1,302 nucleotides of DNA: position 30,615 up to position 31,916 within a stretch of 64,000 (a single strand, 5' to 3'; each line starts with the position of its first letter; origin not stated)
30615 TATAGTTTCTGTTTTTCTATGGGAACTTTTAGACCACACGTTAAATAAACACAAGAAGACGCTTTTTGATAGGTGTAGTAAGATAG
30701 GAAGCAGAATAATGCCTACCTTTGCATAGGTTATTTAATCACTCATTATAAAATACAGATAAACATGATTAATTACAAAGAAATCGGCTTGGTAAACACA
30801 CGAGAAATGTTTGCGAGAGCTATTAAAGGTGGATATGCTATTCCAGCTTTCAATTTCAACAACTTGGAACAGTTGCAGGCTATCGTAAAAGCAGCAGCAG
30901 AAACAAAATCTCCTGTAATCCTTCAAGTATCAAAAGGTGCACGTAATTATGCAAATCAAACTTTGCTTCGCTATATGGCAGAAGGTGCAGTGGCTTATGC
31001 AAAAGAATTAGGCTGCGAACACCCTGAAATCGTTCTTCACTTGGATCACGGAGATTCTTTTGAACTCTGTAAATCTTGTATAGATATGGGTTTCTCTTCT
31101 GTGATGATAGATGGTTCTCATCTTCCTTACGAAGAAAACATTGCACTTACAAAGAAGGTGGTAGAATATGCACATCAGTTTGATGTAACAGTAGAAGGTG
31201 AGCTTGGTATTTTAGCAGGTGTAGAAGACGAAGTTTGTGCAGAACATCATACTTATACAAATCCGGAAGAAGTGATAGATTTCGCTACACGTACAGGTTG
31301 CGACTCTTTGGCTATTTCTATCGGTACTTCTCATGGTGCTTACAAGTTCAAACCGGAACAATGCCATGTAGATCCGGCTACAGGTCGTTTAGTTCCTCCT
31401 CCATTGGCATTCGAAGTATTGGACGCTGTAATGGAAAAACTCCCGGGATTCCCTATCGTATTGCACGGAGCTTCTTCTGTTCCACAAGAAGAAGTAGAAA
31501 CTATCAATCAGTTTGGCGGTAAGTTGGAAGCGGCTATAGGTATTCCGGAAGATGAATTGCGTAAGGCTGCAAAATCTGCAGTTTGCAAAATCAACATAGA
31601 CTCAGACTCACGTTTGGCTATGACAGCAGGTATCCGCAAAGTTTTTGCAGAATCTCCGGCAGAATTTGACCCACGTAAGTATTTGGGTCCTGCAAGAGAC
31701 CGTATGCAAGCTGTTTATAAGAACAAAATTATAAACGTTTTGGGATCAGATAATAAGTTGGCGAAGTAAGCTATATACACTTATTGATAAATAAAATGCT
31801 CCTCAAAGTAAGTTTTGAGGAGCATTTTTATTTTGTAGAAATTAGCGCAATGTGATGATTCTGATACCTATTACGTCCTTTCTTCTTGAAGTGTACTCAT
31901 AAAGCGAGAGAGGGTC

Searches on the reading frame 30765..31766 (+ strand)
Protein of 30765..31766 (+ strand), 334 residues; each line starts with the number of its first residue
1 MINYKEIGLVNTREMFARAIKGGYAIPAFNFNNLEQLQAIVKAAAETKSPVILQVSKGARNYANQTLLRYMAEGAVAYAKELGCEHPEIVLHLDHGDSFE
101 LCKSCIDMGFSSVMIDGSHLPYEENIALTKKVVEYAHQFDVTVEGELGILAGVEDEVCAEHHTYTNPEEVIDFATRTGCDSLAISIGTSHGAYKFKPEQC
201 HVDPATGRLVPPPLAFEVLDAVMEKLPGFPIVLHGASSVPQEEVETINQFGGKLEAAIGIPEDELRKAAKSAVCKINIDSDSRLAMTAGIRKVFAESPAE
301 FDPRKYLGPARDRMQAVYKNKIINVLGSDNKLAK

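Call 74: find_encoding_contigs(protein=window:30765-31766:+, flank=2500, max_places=10)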
Protein window:30765-31766:+ (334 aa): 23 contigs read that carry it; 10 places shown.
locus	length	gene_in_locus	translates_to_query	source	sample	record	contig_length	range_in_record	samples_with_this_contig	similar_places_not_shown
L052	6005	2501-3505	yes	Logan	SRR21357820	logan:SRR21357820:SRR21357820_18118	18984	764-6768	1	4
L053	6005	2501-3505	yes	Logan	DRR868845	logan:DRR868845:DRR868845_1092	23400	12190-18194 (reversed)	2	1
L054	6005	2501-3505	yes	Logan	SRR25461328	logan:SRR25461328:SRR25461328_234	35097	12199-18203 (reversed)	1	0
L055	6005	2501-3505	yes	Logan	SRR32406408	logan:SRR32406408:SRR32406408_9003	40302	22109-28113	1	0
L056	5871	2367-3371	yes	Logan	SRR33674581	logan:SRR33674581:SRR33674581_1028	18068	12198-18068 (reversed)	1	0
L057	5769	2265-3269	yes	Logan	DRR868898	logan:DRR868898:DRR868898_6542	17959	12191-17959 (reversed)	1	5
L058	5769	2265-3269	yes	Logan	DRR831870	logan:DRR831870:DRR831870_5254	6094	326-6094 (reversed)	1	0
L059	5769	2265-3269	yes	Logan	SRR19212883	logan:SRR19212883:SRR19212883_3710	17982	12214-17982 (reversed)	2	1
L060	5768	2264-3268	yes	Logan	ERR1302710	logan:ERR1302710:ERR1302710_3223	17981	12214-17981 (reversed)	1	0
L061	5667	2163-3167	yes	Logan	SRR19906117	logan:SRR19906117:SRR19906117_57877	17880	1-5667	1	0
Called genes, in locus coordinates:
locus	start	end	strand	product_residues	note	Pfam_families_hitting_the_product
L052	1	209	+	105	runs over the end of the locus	PF00829:Ribosomal_L21p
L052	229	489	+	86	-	PF01016:Ribosomal_L27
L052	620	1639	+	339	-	PF02618:YceG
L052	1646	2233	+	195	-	PF02545:Maf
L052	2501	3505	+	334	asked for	PF01116:F_bP_aldolase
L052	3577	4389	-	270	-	PF07313:AmiA-like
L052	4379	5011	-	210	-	PF03458:Gly_transporter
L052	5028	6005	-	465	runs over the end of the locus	PF11276:DUF3078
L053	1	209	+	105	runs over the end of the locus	PF00829:Ribosomal_L21p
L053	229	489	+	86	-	PF01016:Ribosomal_L27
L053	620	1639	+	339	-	PF02618:YceG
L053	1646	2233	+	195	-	PF02545:Maf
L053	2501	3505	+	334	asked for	PF01116:F_bP_aldolase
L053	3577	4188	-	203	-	PF07313:AmiA-like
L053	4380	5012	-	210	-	PF03458:Gly_transporter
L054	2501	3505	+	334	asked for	PF01116:F_bP_aldolase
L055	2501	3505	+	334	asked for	PF01116:F_bP_aldolase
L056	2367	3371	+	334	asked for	PF01116:F_bP_aldolase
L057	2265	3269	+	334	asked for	PF01116:F_bP_aldolase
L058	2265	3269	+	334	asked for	PF01116:F_bP_aldolase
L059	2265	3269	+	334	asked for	PF01116:F_bP_aldolase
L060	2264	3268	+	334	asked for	PF01116:F_bP_aldolase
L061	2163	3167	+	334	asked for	PF01116:F_bP_aldolase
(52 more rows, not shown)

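Call 78: find_encoding_contigs(protein=window:30765-31766:+, flank=10000, max_places=5)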
Protein window:30765-31766:+ (334 aa): 23 contigs read that carry it; 5 places shown.
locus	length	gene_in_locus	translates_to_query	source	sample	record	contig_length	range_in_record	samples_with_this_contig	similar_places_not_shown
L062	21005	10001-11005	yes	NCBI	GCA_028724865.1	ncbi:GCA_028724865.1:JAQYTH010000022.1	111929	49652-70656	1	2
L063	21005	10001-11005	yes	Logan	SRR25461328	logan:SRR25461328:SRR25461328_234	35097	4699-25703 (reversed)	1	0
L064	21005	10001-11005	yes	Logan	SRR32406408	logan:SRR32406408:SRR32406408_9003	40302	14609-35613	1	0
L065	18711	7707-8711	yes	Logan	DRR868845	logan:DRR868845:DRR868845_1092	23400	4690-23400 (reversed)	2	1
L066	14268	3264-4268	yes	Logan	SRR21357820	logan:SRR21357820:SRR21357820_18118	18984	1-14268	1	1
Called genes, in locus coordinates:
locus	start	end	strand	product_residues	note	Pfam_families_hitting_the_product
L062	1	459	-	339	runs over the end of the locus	-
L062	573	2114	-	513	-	PF02652:Lactate_perm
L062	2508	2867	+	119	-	PF04304:DUF454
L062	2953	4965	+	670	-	PF22745:Nlig-Ia, PF01653:DNA_ligase_aden, PF03120:OB_DNA_ligase, PF03119:DNA_ligase_ZBD, PF14520:HHH_5 (weak), PF12826:HHH_2, PF00533:BRCT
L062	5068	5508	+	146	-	PF14902:DUF4494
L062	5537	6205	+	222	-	PF01168:Ala_racemase_N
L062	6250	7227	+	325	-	PF01180:DHO_dh, PF00701:DHDPS (faint)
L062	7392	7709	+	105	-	PF00829:Ribosomal_L21p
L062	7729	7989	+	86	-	PF01016:Ribosomal_L27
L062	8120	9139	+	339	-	PF02618:YceG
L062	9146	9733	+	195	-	PF02545:Maf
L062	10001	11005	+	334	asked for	PF01116:F_bP_aldolase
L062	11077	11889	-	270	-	PF07313:AmiA-like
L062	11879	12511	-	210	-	PF03458:Gly_transporter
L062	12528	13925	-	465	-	PF11276:DUF3078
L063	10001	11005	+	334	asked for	PF01116:F_bP_aldolase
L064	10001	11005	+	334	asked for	PF01116:F_bP_aldolase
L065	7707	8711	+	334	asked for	PF01116:F_bP_aldolase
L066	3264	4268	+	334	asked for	PF01116:F_bP_aldolase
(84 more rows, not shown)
